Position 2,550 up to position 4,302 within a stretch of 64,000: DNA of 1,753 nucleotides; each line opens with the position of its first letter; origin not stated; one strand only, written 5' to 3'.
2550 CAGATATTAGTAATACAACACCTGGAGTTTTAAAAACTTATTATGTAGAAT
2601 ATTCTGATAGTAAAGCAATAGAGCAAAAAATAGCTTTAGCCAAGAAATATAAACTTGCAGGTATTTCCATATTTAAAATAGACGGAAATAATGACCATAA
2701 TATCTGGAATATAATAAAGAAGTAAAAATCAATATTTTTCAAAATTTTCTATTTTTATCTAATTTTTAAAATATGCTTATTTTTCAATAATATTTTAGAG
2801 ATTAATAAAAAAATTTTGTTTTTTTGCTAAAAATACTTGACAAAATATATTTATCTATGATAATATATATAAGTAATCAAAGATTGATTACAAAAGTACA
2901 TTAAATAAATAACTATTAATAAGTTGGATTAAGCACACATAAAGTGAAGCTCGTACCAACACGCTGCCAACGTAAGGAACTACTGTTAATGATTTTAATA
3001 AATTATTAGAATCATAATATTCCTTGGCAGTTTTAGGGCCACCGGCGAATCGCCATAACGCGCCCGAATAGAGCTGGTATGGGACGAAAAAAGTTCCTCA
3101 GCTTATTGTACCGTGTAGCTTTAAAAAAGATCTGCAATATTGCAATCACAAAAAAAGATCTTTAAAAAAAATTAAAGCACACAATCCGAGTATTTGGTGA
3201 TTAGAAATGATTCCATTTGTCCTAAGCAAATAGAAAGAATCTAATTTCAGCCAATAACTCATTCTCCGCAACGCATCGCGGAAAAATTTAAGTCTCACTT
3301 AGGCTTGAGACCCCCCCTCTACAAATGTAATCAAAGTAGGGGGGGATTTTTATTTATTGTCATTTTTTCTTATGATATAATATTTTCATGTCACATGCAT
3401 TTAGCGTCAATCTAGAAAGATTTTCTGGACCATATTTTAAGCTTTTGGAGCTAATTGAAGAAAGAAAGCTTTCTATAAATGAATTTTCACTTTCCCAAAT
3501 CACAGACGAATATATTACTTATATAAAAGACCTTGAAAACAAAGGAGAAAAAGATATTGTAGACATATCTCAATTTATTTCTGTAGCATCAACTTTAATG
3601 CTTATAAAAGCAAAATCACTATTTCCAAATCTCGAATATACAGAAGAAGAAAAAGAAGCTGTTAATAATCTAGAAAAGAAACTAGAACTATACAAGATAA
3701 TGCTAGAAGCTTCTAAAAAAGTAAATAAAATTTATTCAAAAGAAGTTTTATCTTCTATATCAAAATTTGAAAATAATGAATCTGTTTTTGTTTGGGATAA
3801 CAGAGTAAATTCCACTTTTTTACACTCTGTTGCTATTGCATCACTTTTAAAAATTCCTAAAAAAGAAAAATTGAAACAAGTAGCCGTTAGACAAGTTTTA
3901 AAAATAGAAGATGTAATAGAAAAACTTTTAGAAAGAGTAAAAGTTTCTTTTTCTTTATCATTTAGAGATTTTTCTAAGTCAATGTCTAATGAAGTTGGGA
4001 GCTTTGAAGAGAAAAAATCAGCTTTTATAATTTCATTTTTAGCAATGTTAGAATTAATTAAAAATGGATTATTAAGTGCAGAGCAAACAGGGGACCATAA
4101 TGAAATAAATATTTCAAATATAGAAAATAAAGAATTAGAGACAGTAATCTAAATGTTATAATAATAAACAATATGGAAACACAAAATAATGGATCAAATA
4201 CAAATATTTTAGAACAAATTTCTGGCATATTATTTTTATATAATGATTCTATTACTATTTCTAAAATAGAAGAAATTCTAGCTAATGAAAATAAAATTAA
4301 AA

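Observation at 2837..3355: Orphan ~480-nt GC-enriched multi-hairpin RNA gene of unknown family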

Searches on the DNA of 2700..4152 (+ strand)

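Call 4: search_rna_families(source=window, start=2700, end=3450, threshold=evalue, max_evalue=10, show_alignments=3)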
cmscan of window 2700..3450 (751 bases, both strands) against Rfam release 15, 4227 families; matches with E-value up to 10: 3.
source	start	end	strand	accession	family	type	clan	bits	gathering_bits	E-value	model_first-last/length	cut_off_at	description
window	3281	3368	-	RF00616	LhrC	Gene; sRNA;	CL00114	26.6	110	0.1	1-111/111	no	Listeria LhrC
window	3205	3367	-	RF01976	HOTAIRM1_2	Gene; lncRNA;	-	16.2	37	6.6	42-220/220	no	HOX antisense intergenic RNA myeloid 1 conserved region 2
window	2738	2757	-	RF01494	rliD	Gene; antisense;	-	9.2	50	6.9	289-308/327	no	Listeria sRNA rliD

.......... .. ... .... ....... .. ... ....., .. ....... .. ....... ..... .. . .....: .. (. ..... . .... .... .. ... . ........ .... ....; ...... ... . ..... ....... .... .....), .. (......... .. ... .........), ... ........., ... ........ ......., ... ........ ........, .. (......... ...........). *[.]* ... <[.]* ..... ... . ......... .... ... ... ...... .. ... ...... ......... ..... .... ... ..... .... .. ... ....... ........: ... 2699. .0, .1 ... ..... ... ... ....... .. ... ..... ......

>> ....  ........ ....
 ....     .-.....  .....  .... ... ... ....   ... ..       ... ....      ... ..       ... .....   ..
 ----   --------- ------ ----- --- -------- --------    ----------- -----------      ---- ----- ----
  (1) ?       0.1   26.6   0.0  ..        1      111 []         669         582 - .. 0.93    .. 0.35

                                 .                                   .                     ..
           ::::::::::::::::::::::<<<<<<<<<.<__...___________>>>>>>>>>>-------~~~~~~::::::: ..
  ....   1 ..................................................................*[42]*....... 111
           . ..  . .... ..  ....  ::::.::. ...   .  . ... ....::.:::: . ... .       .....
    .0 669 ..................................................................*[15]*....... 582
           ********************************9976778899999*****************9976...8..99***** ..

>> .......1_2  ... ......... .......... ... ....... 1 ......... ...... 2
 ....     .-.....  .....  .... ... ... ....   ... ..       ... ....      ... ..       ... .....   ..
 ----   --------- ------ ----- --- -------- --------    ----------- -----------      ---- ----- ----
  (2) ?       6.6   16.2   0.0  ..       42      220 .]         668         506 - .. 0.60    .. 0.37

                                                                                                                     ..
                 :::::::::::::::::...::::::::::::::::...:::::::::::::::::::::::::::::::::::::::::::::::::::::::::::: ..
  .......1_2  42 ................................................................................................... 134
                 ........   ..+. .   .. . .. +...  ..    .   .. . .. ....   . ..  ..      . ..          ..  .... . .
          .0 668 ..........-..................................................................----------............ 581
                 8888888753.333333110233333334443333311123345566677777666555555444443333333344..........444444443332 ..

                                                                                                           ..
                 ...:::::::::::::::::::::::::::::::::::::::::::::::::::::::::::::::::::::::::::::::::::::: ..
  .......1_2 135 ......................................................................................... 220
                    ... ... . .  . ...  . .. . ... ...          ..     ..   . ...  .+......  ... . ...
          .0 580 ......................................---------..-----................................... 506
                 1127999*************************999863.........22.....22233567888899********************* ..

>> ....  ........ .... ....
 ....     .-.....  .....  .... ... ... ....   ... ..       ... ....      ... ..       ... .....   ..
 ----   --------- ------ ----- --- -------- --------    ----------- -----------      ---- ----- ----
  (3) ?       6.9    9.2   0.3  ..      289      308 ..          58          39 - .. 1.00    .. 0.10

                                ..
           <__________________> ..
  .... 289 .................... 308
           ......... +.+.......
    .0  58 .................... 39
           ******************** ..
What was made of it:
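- On SRP RNA (4.5S or long type) and 6S RNA: No hit at E <= 10 (call 4).
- Closest known: Protein-titrating RNAs. Different: Rfam 6S and CsrB-type models give nothing at E <= 10 (call 4).
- No riboswitch or leader family matches (call 4). No hit for any of these families even at E <= 10 with relaxed filters (call 4).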

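Call 28: search_rna_families(sources=[L031, L035, L036], threshold=evalue, max_evalue=1, show_alignments=3)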
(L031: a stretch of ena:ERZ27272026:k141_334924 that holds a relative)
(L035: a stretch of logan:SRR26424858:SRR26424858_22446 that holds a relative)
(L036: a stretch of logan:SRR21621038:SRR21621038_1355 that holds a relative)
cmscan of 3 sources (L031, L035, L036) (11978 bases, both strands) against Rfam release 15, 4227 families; matches with E-value up to 1: 1.
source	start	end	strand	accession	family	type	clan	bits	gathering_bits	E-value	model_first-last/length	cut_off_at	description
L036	46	145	+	RF00558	L20_leader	Cis-reg; leader;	-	24.8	58.7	0.27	1-127/127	no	Ribosomal protein L20 leader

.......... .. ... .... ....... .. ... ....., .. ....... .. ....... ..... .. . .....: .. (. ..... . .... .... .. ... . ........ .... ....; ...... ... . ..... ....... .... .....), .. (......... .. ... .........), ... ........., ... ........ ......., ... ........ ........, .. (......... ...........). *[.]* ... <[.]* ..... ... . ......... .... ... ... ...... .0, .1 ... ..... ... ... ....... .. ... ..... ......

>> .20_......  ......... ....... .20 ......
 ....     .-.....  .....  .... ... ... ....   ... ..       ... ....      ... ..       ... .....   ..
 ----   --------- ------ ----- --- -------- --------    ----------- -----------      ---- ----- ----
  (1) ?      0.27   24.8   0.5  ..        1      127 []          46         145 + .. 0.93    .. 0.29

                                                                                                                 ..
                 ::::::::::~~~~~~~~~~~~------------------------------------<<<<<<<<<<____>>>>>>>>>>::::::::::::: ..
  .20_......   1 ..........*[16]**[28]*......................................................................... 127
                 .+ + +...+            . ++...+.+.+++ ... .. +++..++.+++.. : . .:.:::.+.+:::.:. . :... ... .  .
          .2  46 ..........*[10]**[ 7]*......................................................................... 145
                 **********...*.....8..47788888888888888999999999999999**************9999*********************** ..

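Call 42: search_dna_similar(query=window:2860-3360:+, collection=phages, mode=distant, max_evalue=0.01)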
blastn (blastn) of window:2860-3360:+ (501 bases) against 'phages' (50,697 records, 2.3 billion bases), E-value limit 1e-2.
No match.

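Call 43: search_dna_similar(query=window:2860-3360:+, collection=plasmids, mode=distant, max_evalue=0.01)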
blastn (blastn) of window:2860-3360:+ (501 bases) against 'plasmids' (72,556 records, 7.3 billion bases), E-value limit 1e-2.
Records with a match: 1; places in all: 1; records where one place covers at least 80% of the query: 0.
Best place of each record, by identity: 80-90% 1.
By first word of the organism name: Borreliella 1.
By predicted mobility (MOB-suite, as given by PLSDB): non-mobilizable 1.
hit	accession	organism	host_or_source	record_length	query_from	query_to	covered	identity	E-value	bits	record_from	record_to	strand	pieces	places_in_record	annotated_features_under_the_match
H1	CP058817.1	Borreliella bavariensis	Homo sapiens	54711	28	71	9%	86.4%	3e-3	50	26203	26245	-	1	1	record has no annotation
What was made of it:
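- Tried and rejected: BLASTN against phages and plasmids found nothing (calls 42, 43).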

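Call 63: search_rna_families(sources=[L001, L002, L003, L004, L005, L006, L007, L008, L009, L010, L011, L023, L032, L035, L036, L048, L047, L046, L012, L013], threshold=gathering)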
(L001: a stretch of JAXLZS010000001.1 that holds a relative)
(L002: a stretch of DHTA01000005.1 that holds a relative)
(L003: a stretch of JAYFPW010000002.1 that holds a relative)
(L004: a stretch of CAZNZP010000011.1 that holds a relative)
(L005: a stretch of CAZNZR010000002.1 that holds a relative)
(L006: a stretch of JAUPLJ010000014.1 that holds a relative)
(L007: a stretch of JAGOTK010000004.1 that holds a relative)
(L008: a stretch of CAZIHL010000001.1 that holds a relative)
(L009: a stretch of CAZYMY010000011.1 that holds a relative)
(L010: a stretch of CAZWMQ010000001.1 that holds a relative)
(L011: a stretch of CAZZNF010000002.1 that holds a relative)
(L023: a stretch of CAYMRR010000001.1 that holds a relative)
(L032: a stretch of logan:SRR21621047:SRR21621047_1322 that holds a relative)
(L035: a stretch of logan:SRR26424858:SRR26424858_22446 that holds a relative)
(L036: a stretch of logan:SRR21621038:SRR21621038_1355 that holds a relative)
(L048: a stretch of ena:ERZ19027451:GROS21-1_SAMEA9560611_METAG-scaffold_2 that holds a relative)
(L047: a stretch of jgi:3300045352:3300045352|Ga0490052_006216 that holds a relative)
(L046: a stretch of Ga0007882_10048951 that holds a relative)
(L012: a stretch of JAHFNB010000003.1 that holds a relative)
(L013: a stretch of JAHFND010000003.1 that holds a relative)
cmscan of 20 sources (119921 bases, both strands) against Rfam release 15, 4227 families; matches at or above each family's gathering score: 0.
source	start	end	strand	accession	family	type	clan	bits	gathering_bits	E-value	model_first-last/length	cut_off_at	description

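Call 77: build_rna_model(alignment_id=A3, structure=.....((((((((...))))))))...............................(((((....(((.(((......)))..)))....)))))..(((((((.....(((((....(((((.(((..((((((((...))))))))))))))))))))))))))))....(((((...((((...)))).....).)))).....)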
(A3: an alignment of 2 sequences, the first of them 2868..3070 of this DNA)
Model R1 built from alignment A3 (2 sequences, 206 columns); structure: as given.
model positions 206; base pairs 56; branch points 3; effective number of sequences 1.01; information 0.591 bits per position. Calibrated on 0.2 Mb of random sequence (short: E-values are rough).
structure used (alignment columns):
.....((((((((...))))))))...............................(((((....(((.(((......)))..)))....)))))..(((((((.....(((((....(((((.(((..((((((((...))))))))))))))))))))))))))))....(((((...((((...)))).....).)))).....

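Call 78: search_with_rna_model(model_id=R1, sources=[window, L001, L002, L003, L004, L005, L006, L007, L008, L009, L010, L011, L012, L013, L014, L015, L016, L017, L018, L019, L020, L021, L022, L023, L024, L025, L026, L027, L028, L031, L032, L035, L036, L046, L047, L048], max_evalue=10)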
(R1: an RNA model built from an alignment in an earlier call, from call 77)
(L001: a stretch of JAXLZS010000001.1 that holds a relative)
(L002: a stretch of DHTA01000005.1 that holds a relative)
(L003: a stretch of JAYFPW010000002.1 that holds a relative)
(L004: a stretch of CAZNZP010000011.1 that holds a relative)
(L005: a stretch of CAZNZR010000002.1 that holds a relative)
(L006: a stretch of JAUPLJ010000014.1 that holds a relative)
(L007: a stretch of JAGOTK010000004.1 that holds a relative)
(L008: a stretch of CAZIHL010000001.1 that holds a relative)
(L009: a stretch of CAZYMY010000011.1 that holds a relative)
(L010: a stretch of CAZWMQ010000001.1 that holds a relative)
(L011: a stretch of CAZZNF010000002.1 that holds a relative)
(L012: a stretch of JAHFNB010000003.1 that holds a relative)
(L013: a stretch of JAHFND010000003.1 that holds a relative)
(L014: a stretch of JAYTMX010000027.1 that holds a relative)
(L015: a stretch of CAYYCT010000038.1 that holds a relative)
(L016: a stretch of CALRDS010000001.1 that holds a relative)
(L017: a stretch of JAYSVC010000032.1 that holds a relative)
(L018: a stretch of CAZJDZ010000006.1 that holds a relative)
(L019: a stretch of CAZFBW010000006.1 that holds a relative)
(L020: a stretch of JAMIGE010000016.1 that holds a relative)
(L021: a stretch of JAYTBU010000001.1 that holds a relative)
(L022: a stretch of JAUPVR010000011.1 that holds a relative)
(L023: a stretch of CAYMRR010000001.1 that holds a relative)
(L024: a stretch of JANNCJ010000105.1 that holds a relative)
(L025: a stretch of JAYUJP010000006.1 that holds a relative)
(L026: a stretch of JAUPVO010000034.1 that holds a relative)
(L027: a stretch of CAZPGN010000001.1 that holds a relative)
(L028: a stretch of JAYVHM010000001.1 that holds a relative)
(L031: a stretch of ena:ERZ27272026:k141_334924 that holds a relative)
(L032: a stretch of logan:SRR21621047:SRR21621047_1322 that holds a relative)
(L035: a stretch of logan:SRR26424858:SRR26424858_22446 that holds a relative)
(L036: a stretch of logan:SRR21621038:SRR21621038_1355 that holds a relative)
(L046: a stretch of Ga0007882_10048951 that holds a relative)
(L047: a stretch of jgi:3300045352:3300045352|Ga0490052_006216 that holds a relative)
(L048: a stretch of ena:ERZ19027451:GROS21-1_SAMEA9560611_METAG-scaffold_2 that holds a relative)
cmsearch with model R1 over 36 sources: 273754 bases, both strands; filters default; matches with E-value up to 10: 5.
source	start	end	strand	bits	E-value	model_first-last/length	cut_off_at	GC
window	2868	3070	+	237.1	5.7e-52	1-206/206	no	0.34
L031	553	742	+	186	2.8e-40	1-206/206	no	0.36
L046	1023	1212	-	186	2.8e-40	1-206/206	no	0.36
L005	3542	3676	+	9.2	8.2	1-206/206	no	0.29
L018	1191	1257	-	8.8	9.9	25-94/206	no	0.31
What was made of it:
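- Tried and rejected: A covariance model of the 5' domain, run over 274 kb of held sequence, matched only its own training sequences (calls 77, 78).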

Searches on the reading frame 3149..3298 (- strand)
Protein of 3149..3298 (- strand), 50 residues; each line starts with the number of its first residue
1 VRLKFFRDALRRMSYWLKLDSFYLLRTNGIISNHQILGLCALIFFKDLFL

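Call 71: list_cluster_members(proteins=[window:3149-3298:-, window:3036-3149:-, window:3305-3412:+, window:3363-3503:-, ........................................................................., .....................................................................])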
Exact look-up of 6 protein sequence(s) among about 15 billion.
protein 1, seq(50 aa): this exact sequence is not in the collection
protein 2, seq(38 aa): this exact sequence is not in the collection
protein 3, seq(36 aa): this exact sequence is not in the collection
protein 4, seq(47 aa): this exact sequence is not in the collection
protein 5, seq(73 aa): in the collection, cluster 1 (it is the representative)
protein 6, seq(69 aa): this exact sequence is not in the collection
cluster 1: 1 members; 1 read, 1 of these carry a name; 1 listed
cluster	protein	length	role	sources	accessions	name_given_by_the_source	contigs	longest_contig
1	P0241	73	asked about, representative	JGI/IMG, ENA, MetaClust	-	\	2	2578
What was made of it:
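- None is present in a 15-billion-protein collection (call 71).
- Tried and rejected: I looked for spurious ORFs of the element in the protein collection as a handle on homologous DNA; none is on record (call 71).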

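Call 72: find_homologous_proteins(query=P0241, max_evalue=0.01)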
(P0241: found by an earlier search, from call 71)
Query P0241 (73 aa): 1 proteins with E <= 0.01 among 42 candidates.
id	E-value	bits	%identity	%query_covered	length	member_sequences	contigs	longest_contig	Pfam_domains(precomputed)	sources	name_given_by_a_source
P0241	6.8e-33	129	100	100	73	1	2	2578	-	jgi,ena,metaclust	metaclust:\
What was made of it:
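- Tried and rejected: I used the L031 73-aa ORF as a handle; it has no homologue (call 72).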
